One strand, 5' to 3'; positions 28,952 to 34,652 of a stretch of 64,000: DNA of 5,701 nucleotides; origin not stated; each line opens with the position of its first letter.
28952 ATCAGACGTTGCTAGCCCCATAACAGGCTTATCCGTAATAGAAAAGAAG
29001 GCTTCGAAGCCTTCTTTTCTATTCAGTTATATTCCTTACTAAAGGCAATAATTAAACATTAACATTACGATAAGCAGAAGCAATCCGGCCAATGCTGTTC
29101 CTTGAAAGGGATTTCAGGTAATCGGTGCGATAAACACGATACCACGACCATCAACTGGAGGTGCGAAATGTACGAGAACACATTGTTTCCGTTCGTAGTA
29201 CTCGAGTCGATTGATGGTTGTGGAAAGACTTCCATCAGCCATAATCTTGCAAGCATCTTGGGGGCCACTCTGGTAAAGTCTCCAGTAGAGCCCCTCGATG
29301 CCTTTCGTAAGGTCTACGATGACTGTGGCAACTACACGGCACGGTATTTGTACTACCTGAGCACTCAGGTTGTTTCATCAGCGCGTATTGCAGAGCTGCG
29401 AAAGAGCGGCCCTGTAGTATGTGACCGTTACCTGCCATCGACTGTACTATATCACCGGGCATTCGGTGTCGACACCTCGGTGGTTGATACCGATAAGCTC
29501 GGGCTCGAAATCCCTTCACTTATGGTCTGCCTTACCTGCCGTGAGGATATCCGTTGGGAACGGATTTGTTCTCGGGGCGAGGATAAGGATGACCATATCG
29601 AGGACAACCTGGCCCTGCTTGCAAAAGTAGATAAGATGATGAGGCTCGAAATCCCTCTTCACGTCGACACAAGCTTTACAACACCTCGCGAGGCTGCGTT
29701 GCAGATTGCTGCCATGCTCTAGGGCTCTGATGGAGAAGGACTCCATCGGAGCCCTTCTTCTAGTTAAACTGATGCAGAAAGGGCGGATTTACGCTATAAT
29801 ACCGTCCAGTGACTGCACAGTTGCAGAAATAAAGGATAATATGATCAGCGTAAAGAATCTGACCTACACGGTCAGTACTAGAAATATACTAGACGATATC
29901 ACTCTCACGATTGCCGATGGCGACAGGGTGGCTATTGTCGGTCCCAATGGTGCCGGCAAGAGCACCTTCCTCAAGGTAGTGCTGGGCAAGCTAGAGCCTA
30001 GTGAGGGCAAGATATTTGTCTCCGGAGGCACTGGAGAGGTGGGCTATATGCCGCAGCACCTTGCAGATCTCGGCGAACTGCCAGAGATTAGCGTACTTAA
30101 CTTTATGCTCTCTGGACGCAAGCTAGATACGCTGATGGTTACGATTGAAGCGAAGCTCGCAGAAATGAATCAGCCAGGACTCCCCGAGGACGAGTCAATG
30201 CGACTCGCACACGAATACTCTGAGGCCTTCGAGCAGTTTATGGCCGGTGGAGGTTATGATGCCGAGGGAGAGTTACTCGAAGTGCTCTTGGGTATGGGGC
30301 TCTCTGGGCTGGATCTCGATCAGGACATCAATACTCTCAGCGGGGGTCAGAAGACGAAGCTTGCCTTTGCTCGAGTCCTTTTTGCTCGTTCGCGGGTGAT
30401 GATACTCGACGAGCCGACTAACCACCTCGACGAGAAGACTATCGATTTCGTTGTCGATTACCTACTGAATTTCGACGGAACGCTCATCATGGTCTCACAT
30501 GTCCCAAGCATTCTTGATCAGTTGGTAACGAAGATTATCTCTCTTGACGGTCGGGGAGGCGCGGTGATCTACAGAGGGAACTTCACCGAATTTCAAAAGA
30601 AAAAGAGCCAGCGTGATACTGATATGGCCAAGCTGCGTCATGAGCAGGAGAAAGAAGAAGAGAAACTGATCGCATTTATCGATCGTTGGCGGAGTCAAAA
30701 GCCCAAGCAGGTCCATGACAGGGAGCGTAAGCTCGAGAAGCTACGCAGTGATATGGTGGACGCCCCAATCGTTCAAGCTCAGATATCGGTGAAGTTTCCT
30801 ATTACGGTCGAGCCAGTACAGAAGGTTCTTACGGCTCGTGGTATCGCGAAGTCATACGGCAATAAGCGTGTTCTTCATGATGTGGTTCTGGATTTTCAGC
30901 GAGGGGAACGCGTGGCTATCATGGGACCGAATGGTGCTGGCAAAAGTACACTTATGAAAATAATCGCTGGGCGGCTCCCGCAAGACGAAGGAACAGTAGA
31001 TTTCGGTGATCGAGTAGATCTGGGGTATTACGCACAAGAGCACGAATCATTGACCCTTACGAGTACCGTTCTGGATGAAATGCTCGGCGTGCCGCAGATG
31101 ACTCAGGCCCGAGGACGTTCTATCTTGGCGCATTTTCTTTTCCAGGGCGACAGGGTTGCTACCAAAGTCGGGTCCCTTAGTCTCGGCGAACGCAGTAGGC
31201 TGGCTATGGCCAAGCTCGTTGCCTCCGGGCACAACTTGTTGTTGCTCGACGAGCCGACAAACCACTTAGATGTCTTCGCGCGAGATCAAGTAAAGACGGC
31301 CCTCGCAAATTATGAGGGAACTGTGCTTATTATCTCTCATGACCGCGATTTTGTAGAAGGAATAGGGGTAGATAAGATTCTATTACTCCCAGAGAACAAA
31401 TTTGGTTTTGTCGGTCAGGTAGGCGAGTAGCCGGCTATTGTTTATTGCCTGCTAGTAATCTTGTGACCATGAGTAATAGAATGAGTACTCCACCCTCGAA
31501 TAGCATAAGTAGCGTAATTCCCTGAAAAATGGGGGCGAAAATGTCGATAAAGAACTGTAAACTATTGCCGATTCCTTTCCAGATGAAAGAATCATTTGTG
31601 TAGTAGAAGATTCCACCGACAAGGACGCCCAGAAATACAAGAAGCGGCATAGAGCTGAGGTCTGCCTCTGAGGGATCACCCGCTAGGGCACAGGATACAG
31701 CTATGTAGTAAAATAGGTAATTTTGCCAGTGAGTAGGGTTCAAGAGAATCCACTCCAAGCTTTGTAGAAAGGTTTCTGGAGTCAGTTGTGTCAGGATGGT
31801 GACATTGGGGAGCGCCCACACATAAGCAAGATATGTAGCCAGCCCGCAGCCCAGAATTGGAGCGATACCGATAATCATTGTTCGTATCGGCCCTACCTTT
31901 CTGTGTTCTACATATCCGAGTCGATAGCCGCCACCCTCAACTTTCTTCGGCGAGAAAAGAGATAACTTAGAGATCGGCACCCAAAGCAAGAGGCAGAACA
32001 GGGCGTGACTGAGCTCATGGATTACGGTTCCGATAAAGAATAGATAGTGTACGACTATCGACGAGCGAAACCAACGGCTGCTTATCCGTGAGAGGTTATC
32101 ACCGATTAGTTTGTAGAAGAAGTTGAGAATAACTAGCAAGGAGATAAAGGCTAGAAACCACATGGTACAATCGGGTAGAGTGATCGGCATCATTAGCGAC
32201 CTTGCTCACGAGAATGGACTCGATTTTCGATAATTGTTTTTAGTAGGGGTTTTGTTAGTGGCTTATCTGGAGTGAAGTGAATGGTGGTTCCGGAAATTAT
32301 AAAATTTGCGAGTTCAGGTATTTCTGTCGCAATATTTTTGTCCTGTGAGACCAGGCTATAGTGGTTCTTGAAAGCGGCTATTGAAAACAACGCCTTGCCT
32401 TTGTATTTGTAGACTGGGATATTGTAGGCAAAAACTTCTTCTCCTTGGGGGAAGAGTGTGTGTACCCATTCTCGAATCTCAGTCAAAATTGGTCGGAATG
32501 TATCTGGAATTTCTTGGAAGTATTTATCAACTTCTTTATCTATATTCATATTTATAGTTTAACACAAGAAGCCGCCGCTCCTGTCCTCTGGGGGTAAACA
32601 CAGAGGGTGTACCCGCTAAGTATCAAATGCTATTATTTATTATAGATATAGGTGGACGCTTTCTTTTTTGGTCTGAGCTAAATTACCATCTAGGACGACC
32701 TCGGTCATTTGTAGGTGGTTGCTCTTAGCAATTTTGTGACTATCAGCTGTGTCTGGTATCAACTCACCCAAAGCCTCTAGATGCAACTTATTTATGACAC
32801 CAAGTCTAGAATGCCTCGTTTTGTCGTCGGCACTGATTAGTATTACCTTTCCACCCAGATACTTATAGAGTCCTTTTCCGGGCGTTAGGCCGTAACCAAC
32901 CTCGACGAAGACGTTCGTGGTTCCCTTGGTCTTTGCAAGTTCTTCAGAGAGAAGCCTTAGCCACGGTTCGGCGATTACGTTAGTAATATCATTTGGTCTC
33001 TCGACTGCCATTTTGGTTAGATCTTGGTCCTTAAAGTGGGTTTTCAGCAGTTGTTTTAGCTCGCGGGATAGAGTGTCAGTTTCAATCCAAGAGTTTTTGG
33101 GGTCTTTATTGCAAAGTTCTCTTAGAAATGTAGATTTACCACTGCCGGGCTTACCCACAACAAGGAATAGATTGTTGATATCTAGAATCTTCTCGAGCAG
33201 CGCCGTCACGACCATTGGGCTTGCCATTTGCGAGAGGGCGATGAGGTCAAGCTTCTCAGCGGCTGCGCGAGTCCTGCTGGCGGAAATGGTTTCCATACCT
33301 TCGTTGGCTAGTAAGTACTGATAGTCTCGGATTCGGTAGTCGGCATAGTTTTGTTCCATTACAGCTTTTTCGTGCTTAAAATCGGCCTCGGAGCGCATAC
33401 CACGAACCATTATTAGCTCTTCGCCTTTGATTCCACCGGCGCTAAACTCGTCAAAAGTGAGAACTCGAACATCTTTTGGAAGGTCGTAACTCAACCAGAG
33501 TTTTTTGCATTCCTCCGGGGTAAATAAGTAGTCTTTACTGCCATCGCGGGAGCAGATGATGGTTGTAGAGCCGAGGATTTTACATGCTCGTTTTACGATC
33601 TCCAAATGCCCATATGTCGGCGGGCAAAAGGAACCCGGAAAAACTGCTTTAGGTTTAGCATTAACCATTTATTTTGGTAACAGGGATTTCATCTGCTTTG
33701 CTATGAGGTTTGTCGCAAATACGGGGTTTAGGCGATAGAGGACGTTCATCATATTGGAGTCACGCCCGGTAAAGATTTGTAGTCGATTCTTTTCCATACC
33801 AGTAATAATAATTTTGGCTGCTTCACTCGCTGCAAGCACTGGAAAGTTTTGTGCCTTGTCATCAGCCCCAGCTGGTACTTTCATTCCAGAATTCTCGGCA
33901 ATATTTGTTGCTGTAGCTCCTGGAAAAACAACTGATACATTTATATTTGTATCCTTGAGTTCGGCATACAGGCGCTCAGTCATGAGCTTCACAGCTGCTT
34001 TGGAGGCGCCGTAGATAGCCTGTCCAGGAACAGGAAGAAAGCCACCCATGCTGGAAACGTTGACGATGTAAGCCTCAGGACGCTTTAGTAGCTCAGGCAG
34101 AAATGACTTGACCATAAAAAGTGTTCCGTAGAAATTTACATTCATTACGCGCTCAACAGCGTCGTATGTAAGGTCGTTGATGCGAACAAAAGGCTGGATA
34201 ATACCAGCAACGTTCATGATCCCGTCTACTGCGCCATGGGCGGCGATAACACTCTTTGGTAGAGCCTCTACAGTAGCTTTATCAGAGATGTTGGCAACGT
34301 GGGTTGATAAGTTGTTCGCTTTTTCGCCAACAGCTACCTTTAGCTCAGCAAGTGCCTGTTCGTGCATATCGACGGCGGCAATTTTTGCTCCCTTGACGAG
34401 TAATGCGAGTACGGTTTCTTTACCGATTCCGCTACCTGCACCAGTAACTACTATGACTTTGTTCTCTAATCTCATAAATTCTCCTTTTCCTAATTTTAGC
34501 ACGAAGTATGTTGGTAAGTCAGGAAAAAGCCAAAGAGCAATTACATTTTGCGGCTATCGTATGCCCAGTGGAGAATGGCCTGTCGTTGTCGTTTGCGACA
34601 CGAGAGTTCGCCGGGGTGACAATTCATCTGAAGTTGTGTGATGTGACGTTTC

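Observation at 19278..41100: Several discrete GC-rich genes (about 55-60% GC) embedded in an AT-richer genome: likely horizontal acquisitions from a high-GC donor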

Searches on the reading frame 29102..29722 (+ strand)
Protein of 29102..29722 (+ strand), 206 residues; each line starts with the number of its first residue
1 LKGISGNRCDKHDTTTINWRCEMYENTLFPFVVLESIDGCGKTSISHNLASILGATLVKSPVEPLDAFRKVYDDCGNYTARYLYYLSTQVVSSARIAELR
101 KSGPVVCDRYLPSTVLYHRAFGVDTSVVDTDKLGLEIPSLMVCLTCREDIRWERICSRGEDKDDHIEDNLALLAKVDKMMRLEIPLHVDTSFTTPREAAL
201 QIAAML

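Call 6: search_protein_families(library=pfam, proteins=[window:29102-29722:+])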
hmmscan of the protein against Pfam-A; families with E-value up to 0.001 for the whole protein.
window:29102-29722:+ (206 aa): 3 families
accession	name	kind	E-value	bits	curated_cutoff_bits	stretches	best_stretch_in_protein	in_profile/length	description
PF02223.23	Thymidylate_kin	-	8.2e-10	39.1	27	1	35-181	2-161/185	Thymidylate kinase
PF13521.12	AAA_28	-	0.00014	22.5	27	1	39-129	9-101/164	AAA domain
PF13238.12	AAA_18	-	0.00018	22.4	29.4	1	38-165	7-118/128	AAA domain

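Call 47: search_protein_families(library=padloc, proteins=[window:29102-29722:+])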
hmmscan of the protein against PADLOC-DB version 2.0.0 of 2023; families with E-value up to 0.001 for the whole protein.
window:29102-29722:+ (206 aa): 2 families
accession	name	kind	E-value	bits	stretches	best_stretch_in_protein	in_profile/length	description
PDLC04690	PDC-M51B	-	7.4e-24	82.5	1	31-183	4-154/191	-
PDLC02911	VakA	-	5.1e-11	41.4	1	31-186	4-142/163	-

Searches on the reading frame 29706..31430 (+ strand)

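Call 6: search_protein_families(library=pfam, proteins=[window:29706-31430:+])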
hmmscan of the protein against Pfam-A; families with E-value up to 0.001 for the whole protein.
window:29706-31430:+ (574 aa): 26 families (the best 25 are shown)
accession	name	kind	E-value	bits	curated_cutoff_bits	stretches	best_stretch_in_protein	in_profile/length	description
PF00005.33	ABC_tran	-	3.8e-51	173.7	25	2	390-519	1-137/137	ABC transporter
PF13304.12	AAA_21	-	5.5e-17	63.2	27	0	200-271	227-304/304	AAA domain, putative AbiEii toxin, Type IV TA system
PF02463.25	SMC_N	-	1.9e-13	50.8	40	0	208-268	134-200/220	RecF/RecN/SMC N terminal domain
PF12848.13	ABC_tran_Xtn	-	3.8e-12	46.6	25.9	1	285-361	7-82/85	ABC transporter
PF13476.12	AAA_23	-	1e-09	39.7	27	0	388-420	8-39/201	AAA domain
PF13555.12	AAA_29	-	1.2e-09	38.3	27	0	390-417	12-39/61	P-loop containing region of AAA domain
PF03193.22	RsgA_GTPase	-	2.7e-08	34.3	30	0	47-107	82-141/174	RsgA GTPase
PF13191.12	AAA_16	-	6.3e-07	30.5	32.6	0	399-505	23-124/167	AAA ATPase domain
PF00006.31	ATP-synt_ab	-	8.4e-07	29.3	29.5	0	392-423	6-37/213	ATP synthase alpha/beta family, nucleotide-binding domain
PF13401.12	AAA_22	-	4.5e-06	27.4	27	0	403-478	8-65/130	AAA domain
PF13514.12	AAA_27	-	3.1e-05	24.1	22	0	391-420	15-46/206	AAA domain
PF01926.29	MMR_HSR1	-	3.2e-05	24.5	21.9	0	74-95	1-22/113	50S ribosome-binding GTPase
PF13604.12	AAA_30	-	3.5e-05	24.1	27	0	70-105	15-51/191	AAA domain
PF13173.12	AAA_14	-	5e-05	23.8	27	0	403-437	5-41/129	AAA domain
PF13175.12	AAA_15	-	0.00011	22.4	32.1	0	388-420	12-43/374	AAA ATPase domain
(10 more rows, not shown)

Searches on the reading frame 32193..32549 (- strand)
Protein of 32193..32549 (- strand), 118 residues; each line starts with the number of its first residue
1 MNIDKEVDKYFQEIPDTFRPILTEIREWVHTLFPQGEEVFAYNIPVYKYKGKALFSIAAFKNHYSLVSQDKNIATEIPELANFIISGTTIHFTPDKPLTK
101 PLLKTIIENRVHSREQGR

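Call 6: search_protein_families(library=pfam, proteins=[window:32193-32549:-])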
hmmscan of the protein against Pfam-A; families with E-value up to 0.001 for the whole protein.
window:32193-32549:- (118 aa): 2 families
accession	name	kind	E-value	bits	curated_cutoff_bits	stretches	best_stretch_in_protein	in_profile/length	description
PF08818.16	DUF1801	-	1.2e-10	42.1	27.2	1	19-111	2-85/85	Domain of unknown function (DU1801)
PF18899.5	DUF5655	-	0.00032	21.2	24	1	7-67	1-60/109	Domain of unknown function (DUF5655)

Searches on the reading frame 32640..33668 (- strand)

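Call 6: search_protein_families(library=pfam, proteins=[window:32640-33668:-])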
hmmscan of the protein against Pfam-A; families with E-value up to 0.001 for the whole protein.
window:32640-33668:- (342 aa): 4 families
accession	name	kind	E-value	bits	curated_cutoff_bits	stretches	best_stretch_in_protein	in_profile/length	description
PF13671.12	AAA_33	-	1.7e-06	28.8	27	1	167-229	1-59/143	AAA domain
PF01467.32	CTP_transf_like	-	3.9e-05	24.3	21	1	9-134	1-131/133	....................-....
PF13191.12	AAA_16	-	0.00065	20.7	32.6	1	155-198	13-61/167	AAA ATPase domain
PF01926.29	MMR_HSR1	-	0.00076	20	21.9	0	169-208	3-42/113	50S ribosome-binding GTPase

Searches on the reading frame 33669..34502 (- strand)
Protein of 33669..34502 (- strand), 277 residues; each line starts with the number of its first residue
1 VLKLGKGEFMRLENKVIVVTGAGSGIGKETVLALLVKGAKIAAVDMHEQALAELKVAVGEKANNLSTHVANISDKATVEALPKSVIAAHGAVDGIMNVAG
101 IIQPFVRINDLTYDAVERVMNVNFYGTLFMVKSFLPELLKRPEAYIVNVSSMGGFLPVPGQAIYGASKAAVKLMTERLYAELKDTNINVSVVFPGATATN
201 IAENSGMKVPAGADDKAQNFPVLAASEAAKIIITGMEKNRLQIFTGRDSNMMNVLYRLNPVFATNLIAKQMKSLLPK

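Call 7: search_protein_families(library=pfam, proteins=[window:33669-34502:-])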
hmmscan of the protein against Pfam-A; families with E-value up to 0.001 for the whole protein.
window:33669-34502:- (277 aa): 4 families
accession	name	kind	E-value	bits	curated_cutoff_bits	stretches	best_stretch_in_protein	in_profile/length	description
PF00106.31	adh_short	-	1.3e-48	165.5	26.6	1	15-205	1-190/195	short chain dehydrogenase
PF13561.12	adh_short_C2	-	2.6e-32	112.7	27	1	21-206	1-185/236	Enoyl-(Acyl carrier protein) reductase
PF08659.16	KR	-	1.1e-11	45.4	22.6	1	17-189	3-175/180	KR domain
PF23441.1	SDR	-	6.6e-06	26.1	27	1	12-205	5-202/258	SDR-like rossmann domain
